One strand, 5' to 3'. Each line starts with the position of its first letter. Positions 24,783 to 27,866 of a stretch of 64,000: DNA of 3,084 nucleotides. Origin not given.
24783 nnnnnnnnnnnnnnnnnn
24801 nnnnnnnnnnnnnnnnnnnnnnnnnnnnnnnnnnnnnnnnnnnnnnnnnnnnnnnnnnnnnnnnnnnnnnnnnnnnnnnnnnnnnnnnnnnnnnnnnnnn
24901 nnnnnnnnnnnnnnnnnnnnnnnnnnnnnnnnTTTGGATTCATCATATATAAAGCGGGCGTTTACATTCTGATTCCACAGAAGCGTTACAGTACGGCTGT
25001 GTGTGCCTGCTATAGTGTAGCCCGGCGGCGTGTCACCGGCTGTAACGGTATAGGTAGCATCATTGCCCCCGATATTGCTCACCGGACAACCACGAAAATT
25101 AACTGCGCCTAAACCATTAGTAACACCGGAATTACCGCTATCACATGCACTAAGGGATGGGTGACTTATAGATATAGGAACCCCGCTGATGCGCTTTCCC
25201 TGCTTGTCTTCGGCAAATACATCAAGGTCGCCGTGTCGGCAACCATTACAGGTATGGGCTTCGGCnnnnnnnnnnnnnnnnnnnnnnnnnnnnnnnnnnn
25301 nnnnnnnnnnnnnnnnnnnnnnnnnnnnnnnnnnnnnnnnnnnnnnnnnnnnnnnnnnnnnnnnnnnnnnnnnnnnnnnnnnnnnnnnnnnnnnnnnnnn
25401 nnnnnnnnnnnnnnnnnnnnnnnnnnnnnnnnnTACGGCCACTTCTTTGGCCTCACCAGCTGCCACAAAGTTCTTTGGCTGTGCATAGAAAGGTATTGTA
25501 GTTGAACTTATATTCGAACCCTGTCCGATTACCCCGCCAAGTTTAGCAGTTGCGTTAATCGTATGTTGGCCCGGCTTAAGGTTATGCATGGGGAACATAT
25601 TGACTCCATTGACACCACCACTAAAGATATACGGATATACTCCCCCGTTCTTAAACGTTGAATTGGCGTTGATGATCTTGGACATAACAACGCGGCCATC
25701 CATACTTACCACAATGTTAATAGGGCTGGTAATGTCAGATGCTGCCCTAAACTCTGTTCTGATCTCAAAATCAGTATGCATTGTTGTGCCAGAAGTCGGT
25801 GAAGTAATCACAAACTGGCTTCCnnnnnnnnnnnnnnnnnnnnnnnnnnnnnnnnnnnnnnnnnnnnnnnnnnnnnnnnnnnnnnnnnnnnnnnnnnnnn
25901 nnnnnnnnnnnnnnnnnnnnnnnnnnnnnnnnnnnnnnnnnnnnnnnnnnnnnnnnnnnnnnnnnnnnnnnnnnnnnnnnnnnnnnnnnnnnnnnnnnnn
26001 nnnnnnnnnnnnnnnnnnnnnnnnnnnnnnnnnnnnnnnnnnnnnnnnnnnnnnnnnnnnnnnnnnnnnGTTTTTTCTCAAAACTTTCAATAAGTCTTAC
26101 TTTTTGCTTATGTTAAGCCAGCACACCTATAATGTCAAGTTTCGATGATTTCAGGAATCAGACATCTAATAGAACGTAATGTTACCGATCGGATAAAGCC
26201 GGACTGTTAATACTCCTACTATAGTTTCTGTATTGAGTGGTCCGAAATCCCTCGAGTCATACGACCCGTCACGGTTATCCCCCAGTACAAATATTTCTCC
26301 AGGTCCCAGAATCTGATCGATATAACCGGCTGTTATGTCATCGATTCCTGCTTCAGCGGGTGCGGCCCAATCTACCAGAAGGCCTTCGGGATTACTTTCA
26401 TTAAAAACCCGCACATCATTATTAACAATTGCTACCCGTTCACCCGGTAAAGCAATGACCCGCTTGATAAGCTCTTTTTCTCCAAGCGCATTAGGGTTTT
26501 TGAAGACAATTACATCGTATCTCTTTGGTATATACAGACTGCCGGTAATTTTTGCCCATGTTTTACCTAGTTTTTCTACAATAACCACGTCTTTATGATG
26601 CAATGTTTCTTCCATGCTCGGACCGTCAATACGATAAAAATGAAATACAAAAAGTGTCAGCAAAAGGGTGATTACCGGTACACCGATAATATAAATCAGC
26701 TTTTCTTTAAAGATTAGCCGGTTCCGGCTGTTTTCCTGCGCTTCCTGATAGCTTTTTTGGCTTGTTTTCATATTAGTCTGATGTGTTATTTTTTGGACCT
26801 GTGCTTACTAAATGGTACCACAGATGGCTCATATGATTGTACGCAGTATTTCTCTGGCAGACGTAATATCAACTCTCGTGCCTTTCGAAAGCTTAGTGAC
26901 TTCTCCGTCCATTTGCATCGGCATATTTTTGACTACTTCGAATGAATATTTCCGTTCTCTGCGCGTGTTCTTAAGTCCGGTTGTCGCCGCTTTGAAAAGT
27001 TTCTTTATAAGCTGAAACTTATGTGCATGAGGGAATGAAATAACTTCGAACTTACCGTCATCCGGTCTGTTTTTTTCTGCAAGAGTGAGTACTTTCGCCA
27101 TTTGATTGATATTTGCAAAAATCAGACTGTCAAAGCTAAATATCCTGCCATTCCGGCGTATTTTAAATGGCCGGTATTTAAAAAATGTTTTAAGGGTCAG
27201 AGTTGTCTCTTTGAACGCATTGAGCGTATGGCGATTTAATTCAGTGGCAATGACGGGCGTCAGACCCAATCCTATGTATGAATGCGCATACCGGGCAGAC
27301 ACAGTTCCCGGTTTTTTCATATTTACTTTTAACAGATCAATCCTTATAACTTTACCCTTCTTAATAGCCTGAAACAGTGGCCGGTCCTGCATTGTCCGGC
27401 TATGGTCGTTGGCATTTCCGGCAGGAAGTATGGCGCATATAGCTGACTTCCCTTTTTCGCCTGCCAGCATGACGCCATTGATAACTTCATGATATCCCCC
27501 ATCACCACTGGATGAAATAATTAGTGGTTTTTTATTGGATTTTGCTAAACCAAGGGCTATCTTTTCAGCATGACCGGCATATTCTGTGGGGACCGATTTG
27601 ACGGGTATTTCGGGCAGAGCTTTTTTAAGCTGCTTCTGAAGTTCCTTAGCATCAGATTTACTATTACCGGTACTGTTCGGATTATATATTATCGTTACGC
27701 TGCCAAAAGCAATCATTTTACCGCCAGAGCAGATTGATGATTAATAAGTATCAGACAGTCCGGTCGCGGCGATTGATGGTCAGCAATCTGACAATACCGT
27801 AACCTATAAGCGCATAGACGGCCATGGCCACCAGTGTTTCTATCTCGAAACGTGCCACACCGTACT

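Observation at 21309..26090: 1593-aa membrane-anchored multi-enzyme: bulb lectin + 4 beta-sandwich repeats + lytic transglycosylase + M23 peptidase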

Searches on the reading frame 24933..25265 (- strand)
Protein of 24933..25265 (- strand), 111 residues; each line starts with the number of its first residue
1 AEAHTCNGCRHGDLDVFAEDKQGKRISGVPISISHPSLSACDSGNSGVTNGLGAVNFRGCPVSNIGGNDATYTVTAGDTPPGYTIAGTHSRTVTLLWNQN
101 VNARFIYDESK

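Call 12: search_protein_families(library=pfam, proteins=[window:24933-25265:-], max_evalue=10)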
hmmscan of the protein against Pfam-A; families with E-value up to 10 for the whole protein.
seq(111 aa): 1 family
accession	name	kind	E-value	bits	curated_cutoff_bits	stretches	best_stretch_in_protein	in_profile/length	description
PF02369.22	Big_1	-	0.015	15.8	34.9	1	7-57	14-64/93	Bacterial Ig-like domain (group 1)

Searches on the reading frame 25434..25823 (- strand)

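Call 12: search_protein_families(library=pfam, proteins=[window:25434-25823:-], max_evalue=10)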
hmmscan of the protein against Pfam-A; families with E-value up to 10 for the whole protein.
seq(130 aa): 2 families
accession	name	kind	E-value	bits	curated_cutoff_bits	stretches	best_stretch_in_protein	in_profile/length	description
PF00553.25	CBM_2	-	0.05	14.4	24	1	9-79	22-92/101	Cellulose binding domain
PF22128.2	Alp7A_like_C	-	0.11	12.7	22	1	27-74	82-128/156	Alp7A C-terminal domain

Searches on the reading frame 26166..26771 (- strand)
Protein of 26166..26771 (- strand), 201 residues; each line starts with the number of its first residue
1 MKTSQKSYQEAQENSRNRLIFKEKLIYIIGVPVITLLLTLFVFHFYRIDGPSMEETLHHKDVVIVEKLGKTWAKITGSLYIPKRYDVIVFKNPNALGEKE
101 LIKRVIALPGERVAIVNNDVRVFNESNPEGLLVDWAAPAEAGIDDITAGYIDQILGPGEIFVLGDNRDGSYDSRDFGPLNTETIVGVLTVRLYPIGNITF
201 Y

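Call 5: search_protein_families(library=pfam, proteins=[window:26166-26771:-], max_evalue=0.01)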
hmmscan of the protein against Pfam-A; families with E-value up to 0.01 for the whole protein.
window:26166-26771:- (201 aa): 1 family
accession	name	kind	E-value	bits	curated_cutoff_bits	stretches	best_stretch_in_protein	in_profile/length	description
PF10502.14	Peptidase_S26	-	3.7e-34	118.5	22.9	1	28-192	8-167/168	Signal peptidase, peptidase S26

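Call 6: search_protein_families(library=ncbifam, proteins=[window:26166-26771:-], max_evalue=0.01)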
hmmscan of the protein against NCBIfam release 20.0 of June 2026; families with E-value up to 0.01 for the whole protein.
window:26166-26771:- (201 aa): 6 families
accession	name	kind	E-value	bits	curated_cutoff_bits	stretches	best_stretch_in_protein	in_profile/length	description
TIGR02227.1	sigpep_I_bact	equivalog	2.2e-34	118.7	47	1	26-195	3-161/162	signal peptidase I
NF008114.0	PRK10861.1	equivalog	1.4e-15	57.4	277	2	8-120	47-165/324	signal peptidase I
TIGR02771.1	TraF_Ti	equivalog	1.6e-08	34.3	100.25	1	99-188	82-165/171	conjugative transfer signal peptidase TraF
TIGR02754.1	sod_Ni_protease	equivalog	4.1e-08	33.6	63.25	1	159-188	59-88/90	nickel-type superoxide dismutase maturation protease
NF010412.0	PRK13838.1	subfamily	6.7e-07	28.9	186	1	100-187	88-168/177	conjugal transfer pilin processing protease TraF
NF010459.0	PRK13884.1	subfamily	2.8e-06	26.9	156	1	100-189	87-173/178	conjugal transfer peptidase TraF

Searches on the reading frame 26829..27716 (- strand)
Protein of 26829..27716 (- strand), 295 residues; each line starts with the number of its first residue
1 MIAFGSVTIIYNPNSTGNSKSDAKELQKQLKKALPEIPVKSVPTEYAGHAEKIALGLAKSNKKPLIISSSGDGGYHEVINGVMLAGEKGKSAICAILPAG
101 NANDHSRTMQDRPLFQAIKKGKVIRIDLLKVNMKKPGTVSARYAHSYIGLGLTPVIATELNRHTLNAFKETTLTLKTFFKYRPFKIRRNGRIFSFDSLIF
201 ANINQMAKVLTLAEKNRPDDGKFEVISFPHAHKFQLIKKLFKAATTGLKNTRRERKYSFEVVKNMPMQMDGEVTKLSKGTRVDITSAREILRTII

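Call 5: search_protein_families(library=pfam, proteins=[window:26829-27716:-], max_evalue=0.01)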
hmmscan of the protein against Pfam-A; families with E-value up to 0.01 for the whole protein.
window:26829-27716:- (295 aa): 1 family
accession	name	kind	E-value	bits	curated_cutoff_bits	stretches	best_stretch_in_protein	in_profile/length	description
PF00781.29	DAGK_cat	-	8.3e-16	58.2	23.6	1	7-131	2-125/125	Diacylglycerol kinase catalytic domain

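Call 6: search_protein_families(library=ncbifam, proteins=[window:26829-27716:-], max_evalue=0.01)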
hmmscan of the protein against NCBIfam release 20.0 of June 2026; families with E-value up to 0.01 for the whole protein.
window:26829-27716:- (295 aa): 8 families
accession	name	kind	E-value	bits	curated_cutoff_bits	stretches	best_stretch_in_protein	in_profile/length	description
TIGR00147.1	TIGR00147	subfamily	2.1e-15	56.5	118.65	1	8-275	5-277/296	YegS/Rv2252/BmrU family lipid kinase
NF009603.0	PRK13055.1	subfamily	4.8e-11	42.2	342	1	8-247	6-246/335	diacylglycerol kinase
NF009874.0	PRK13337.1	equivalog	1.7e-10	40.3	385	1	8-247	6-242/305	diacylglycerol kinase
NF009602.0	PRK13054.1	equivalog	3e-09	36.4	284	1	59-284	53-283/301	lipid kinase YegS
NF009605.0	PRK13059.1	equivalog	6.5e-09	35.2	313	1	7-248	4-241/295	putative lipid kinase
NF009604.0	PRK13057.1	equivalog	1.2e-07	31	274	1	20-275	23-277/302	lipid kinase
NF009025.0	PRK12361.1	equivalog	3.4e-05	22.2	505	1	7-109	244-338/546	hypothetical protein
TIGR03702.1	lip_kinase_YegS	equivalog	4.9e-05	22.5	387.45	1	47-273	38-269/295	lipid kinase YegS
